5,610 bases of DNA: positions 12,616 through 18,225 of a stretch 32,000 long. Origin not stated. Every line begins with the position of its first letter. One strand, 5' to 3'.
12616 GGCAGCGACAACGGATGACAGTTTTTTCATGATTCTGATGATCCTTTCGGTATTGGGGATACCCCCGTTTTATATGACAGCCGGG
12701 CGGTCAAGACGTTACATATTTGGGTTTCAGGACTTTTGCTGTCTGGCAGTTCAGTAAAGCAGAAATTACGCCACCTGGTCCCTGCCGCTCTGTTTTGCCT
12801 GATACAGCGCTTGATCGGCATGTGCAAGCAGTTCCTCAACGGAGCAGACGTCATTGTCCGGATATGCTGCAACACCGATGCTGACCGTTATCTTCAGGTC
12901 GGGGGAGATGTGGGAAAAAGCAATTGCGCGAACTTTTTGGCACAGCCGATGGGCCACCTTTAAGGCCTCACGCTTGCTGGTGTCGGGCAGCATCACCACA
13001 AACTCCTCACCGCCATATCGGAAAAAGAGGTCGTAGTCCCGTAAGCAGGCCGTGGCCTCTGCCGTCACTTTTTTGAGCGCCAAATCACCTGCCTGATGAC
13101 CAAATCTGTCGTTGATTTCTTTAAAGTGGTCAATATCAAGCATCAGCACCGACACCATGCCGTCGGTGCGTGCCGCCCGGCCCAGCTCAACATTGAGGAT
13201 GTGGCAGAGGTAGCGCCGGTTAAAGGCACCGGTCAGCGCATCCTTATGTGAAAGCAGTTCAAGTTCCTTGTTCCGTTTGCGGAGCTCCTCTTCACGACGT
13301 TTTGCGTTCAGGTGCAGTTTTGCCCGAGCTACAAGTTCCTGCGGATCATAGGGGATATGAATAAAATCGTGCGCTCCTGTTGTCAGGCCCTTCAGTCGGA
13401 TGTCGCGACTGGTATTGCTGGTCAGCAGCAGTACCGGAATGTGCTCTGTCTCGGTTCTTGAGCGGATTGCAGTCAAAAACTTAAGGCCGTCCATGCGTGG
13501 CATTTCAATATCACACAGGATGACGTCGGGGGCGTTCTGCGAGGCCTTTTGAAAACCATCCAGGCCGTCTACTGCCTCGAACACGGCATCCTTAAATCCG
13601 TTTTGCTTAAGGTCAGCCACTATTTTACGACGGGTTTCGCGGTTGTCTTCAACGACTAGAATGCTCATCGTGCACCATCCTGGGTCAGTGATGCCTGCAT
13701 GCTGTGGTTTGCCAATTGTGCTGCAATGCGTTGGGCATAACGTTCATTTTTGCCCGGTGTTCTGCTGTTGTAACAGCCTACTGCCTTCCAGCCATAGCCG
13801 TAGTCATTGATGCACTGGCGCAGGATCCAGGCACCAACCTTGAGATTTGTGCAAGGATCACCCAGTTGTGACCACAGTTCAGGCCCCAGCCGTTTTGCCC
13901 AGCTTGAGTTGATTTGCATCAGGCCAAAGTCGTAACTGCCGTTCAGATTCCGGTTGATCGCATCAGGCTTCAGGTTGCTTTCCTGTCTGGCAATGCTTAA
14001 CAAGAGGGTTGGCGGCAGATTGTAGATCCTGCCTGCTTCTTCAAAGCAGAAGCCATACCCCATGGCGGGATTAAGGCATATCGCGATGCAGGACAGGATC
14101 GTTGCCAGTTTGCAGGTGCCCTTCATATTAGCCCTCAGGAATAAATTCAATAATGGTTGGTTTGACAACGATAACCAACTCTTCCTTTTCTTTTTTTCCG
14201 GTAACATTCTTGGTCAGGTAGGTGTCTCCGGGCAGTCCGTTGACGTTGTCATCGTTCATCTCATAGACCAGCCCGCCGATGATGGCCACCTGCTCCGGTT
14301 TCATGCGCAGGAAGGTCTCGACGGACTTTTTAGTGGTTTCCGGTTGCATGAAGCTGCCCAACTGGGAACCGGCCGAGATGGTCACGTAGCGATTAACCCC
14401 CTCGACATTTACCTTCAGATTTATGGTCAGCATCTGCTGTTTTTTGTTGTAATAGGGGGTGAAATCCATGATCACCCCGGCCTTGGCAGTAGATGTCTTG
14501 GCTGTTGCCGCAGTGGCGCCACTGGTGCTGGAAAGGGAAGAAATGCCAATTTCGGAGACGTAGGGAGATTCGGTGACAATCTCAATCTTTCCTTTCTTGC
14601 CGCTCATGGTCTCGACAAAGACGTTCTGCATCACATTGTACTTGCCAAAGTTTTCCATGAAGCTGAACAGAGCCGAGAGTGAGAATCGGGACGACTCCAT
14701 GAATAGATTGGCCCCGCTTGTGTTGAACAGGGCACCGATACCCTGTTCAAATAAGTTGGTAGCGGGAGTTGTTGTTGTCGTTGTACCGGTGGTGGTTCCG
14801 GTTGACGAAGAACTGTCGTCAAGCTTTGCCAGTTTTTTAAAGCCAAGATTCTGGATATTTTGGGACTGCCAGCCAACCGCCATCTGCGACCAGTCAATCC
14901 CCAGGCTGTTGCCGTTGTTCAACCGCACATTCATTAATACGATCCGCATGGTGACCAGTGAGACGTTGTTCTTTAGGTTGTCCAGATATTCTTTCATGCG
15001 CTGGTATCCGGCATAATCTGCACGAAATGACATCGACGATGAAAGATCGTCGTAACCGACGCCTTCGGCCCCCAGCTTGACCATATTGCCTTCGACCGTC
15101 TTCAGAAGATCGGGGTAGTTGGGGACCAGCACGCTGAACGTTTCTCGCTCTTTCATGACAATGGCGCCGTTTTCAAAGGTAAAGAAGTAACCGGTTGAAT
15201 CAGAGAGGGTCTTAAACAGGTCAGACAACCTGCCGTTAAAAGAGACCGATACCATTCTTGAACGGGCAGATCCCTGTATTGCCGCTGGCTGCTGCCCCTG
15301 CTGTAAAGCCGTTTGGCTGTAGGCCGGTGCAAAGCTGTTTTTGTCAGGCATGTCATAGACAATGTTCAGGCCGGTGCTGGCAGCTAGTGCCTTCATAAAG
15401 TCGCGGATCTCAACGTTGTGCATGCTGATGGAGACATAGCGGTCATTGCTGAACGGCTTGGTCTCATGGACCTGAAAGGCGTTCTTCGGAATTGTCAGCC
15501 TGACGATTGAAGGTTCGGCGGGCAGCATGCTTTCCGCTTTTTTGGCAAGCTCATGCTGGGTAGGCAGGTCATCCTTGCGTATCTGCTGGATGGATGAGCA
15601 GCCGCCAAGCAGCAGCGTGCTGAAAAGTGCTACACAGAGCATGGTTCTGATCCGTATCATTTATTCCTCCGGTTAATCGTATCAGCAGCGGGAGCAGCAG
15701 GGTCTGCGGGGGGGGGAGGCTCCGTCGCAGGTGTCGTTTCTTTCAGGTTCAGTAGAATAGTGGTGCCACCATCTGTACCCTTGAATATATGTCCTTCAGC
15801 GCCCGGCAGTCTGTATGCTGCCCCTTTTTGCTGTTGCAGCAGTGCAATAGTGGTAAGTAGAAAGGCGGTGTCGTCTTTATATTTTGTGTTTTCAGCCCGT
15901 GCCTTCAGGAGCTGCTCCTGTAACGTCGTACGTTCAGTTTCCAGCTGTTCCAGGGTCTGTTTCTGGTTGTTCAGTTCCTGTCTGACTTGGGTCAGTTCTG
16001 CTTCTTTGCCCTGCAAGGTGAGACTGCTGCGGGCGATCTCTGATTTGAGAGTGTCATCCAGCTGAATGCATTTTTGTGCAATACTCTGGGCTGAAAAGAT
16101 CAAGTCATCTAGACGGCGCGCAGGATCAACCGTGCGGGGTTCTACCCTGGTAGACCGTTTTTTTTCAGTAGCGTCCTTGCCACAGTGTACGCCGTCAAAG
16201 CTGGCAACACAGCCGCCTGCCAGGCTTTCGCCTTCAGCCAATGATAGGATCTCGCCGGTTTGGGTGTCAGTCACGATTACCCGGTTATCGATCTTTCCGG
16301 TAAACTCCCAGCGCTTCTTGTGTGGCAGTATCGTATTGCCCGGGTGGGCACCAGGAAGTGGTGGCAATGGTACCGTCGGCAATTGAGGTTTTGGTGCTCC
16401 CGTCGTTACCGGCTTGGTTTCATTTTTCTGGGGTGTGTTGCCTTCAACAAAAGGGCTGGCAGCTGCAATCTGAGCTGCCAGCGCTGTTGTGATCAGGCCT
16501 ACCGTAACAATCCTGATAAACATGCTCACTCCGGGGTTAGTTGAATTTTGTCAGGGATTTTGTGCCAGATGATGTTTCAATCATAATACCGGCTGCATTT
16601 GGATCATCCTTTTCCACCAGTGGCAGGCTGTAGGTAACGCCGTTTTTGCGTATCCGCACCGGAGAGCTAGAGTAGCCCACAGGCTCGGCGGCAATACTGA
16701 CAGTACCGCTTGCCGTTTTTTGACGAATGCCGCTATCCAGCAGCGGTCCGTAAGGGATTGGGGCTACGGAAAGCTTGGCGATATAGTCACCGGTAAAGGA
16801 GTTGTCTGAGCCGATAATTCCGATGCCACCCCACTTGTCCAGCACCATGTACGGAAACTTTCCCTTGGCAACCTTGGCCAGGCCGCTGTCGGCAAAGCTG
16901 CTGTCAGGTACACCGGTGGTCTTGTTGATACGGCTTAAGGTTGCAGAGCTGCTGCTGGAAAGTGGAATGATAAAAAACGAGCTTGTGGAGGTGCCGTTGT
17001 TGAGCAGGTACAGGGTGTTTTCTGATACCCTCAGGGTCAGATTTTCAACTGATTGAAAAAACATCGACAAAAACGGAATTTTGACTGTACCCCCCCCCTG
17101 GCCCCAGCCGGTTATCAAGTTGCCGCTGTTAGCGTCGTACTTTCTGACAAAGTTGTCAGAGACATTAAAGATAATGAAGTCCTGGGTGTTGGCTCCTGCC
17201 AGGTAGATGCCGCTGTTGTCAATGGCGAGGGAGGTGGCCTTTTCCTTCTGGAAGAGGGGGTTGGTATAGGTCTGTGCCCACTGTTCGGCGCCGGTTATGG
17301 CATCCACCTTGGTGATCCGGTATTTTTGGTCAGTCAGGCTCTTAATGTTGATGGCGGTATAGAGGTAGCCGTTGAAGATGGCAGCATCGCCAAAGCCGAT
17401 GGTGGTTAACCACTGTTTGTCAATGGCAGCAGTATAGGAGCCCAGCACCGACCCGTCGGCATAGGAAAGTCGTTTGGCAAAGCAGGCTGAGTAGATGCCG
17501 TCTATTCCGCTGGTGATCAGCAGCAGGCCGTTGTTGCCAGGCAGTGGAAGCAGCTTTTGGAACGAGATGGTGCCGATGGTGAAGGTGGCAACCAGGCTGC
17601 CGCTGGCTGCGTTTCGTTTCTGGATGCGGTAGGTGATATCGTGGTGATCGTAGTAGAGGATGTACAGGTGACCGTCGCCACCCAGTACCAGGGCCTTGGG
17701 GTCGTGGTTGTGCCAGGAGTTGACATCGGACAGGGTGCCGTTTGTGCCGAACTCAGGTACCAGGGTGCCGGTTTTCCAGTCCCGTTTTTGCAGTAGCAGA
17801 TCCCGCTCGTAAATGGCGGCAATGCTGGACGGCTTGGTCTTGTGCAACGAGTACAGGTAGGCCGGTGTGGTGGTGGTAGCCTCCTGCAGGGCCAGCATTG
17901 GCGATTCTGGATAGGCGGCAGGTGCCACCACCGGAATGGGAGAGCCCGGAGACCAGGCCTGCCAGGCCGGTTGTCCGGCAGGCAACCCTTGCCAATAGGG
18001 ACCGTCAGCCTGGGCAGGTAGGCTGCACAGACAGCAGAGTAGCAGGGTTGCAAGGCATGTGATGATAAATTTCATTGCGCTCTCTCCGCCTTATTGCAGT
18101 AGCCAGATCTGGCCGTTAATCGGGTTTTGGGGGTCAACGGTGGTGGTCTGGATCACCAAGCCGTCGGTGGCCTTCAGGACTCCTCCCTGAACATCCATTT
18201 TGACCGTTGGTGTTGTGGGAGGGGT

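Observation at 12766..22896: Built-in c-di-GMP circuit: operon-encoded REC-GGDEF cyclase and an MshEN-type receptor domain on the assembly ATPase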

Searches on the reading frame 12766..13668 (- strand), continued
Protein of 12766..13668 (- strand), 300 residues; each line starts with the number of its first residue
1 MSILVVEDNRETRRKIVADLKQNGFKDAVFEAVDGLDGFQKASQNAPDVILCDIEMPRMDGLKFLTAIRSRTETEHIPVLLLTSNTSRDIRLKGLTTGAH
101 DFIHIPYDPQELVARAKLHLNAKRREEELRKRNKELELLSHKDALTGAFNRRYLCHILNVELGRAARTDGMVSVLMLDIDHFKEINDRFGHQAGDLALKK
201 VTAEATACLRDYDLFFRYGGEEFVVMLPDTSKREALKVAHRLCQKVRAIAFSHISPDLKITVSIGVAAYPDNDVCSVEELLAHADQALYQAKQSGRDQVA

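Call 46: find_encoding_contigs(protein=P0134, flank=10000, max_places=2)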
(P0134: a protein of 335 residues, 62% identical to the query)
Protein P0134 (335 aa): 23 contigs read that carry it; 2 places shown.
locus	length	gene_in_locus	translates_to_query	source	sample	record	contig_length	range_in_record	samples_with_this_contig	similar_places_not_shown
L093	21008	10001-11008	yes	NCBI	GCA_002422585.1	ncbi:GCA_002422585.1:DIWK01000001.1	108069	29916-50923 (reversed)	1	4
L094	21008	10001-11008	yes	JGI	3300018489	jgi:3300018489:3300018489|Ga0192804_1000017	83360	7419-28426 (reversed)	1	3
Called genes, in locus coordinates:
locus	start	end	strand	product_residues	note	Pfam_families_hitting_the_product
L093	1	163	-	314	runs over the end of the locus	PF00730:HhH-GPD, PF00633:HHH (faint)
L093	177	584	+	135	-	-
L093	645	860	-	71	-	-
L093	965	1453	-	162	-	PF01252:Peptidase_A8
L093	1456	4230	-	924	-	PF00133:tRNA-synt_1, PF09334:tRNA-synt_1g, PF01406:tRNA-synt_1e (weak), PF01921:tRNA-synt_1f (weak), PF08264:Anticodon_1, PF06827:zf-FPG_IleRS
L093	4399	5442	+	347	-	PF00022:Actin, PF06723:MreB_Mbl, PF11104:PilM_2 (faint), PF00012:HSP70, PF14450:FtsA, PF21522:MreB-like_C (faint)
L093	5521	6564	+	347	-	PF00535:Glycos_transf_2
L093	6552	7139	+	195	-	PF13580:SIS_2, PF01380:SIS (weak)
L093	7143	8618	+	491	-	PF00294:PfkB, PF08543:Phos_pyr_kin, PF01467:CTP_transf_like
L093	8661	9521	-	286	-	PF07022:Phage_CI_repr, PF00717:Peptidase_S24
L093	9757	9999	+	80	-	PF19663:DUF6166 (weak)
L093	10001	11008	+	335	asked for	PF00072:Response_reg, PF00990:GGDEF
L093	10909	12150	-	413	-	PF22039:HUTI_composite_bact (weak), PF01979:Amidohydro_1, PF07969:Amidohydro_3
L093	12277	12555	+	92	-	PF02604:PhdYeFM_antitox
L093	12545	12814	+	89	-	PF06769:YoeB_toxin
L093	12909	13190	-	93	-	-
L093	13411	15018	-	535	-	PF00282:Pyridoxal_deC, PF01212:Beta_elim_lyase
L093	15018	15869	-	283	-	PF02569:Pantoate_ligase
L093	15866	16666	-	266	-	PF02548:Pantoate_transf, PF13714:PEP_mutase (faint)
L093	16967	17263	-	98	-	PF02537:CRCB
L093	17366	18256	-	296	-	PF00126:HTH_1, PF03466:LysR_substrate, PF12849:PBP_like_2 (weak)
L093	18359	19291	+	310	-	PF03601:Cons_hypoth698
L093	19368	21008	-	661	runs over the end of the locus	PF01590:GAF, PF13185:GAF_2, PF13492:GAF_3 (weak), PF00015:MCPsignal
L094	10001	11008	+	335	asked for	PF00072:Response_reg, PF00990:GGDEF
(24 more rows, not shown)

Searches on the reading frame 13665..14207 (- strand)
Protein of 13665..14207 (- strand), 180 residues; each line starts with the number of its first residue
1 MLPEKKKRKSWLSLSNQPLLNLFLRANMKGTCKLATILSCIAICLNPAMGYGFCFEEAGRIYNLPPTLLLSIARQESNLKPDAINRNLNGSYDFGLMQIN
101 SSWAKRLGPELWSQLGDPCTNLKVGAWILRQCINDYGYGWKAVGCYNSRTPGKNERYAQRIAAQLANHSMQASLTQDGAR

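Call 4: search_protein_families(library=pfam, proteins=[window:13665-14207:-], max_evalue=0.01)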
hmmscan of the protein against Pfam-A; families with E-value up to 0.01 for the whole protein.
window:13665-14207:- (180 aa): 3 families
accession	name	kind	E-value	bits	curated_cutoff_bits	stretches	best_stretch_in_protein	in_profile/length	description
PF01464.25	SLT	-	1.1e-21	77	21.3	1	54-148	2-96/117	Transglycosylase SLT domain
PF18896.5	SLT_3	-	1.4e-05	25.9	27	1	71-133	19-82/89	Lysozyme like domain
PF00062.25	Lys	-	0.0066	17.1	27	0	70-103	29-61/123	C-type lysozyme/alpha-lactalbumin family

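Call 5: search_protein_families(library=ncbifam, proteins=[window:13665-14207:-], max_evalue=0.01)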
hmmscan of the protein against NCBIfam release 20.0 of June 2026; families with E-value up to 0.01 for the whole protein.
window:13665-14207:- (180 aa): 3 families
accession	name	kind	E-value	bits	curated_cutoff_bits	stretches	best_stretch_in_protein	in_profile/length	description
NF011856.0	PRK15328.1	equivalog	1.3e-29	102.8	208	1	43-165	10-135/160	type III secretion system invasion protein IagB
NF010463.0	PRK13888.1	equivalog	2.1e-13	50.7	246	1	57-161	20-127/211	conjugal transfer protein TrbN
NF047373.1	BB0259_flg_lyt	exception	0.0016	17.3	234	1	58-147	555-644/705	flagellar assembly lytic transglycosylase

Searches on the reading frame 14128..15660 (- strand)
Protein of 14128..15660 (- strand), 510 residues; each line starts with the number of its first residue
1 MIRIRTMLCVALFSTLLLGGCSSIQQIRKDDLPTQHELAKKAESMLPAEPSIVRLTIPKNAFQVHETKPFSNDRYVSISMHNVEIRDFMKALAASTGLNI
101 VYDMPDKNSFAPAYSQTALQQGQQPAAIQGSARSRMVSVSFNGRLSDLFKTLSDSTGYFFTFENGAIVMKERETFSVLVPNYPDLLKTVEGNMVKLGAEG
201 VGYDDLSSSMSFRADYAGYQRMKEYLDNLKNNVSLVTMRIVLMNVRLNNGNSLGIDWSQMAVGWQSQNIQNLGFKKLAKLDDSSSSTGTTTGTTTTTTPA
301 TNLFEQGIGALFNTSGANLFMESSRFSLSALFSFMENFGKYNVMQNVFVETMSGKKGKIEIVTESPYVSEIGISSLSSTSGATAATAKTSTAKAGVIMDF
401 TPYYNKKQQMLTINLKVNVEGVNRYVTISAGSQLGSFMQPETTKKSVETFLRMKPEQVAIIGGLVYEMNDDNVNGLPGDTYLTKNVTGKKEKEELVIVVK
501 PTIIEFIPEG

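Call 4: search_protein_families(library=pfam, proteins=[window:14128-15660:-], max_evalue=0.01)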
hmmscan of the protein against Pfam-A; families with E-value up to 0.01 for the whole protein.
window:14128-15660:- (510 aa): 1 family
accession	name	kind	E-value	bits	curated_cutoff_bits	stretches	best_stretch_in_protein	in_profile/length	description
PF00263.26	Secretin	-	2e-16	60.5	27.5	1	335-505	2-169/169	Bacterial type II and III secretion system protein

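Call 5: search_protein_families(library=ncbifam, proteins=[window:14128-15660:-], max_evalue=0.01)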
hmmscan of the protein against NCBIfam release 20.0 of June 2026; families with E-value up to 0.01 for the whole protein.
window:14128-15660:- (510 aa): 4 families
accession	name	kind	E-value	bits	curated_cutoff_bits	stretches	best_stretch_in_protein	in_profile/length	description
TIGR02519.1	pilus_MshL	equivalog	4.5e-25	88.2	250.2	1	210-504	10-290/290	pilus (MSHA type) biogenesis protein MshL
TIGR02515.1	IV_pilus_PilQ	subfamily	7.9e-14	51.5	284.35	1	220-505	156-428/428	type IV pilus secretin PilQ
TIGR02517.1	type_II_gspD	equivalog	2e-13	49.7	351.35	1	200-505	302-591/600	type II secretion system secretin GspD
TIGR02516.1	type_III_yscC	equivalog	3.1e-07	29.3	238.45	1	386-478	339-429/463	type III secretion system outer membrane ring subunit SctC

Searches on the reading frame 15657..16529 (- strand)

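Call 4: search_protein_families(library=pfam, proteins=[window:15657-16529:-], max_evalue=0.01)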
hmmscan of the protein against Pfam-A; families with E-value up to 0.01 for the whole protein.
window:15657-16529:- (290 aa): 1 family
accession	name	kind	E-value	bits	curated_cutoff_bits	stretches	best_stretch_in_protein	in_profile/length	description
PF03961.19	FapA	-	7.4e-05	22.9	31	1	88-232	103-251/272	Flagellar Assembly Protein A beta solenoid domain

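Call 5: search_protein_families(library=ncbifam, proteins=[window:15657-16529:-], max_evalue=0.01)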
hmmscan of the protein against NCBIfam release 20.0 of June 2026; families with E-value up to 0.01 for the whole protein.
window:15657-16529:- (290 aa): 2 families
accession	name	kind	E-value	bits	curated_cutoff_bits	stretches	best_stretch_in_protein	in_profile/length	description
TIGR02169.1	SMC_prok_A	equivalog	0.00092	17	729.4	1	121-227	672-774/1165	chromosome segregation protein SMC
NF033741.1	NlpC_p60_RipA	exception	0.0098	15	625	0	173-221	179-227/457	NlpC/P60 family peptidoglycan endopeptidase RipA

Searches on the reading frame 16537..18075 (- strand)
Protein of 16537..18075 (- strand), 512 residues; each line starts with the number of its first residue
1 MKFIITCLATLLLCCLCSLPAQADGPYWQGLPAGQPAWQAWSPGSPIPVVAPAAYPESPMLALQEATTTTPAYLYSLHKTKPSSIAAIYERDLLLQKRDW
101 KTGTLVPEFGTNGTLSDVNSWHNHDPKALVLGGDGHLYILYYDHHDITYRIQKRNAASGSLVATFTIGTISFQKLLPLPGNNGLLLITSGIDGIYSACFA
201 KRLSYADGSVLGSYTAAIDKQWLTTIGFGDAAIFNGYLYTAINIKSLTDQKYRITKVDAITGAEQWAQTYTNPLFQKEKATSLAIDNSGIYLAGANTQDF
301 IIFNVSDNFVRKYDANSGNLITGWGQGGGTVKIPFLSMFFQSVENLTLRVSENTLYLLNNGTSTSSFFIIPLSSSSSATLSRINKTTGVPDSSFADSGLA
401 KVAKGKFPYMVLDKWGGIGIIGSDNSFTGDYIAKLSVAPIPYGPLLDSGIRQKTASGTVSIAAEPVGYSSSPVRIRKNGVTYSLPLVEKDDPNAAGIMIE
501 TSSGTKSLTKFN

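Call 4: search_protein_families(library=pfam, proteins=[window:16537-18075:-], max_evalue=0.01)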
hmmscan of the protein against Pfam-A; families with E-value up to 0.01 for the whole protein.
window:16537-18075:- (512 aa): 1 family
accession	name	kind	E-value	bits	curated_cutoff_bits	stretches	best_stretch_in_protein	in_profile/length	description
PF01011.28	PQQ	-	2.8e-05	23.5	26.7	1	250-328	65-144/595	Glucose/ethanol/alcohol dehydrogenase, beta-propeller domain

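Call 5: search_protein_families(library=ncbifam, proteins=[window:16537-18075:-], max_evalue=0.01)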
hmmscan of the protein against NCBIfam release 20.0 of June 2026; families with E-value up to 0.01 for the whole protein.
window:16537-18075:- (512 aa): 0 families

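Call 55: search_solved_structures(query=window:16537-18075:-, max_evalue=1)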
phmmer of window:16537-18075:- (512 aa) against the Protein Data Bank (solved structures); distinct sequences matched with E-value up to 1: 0.
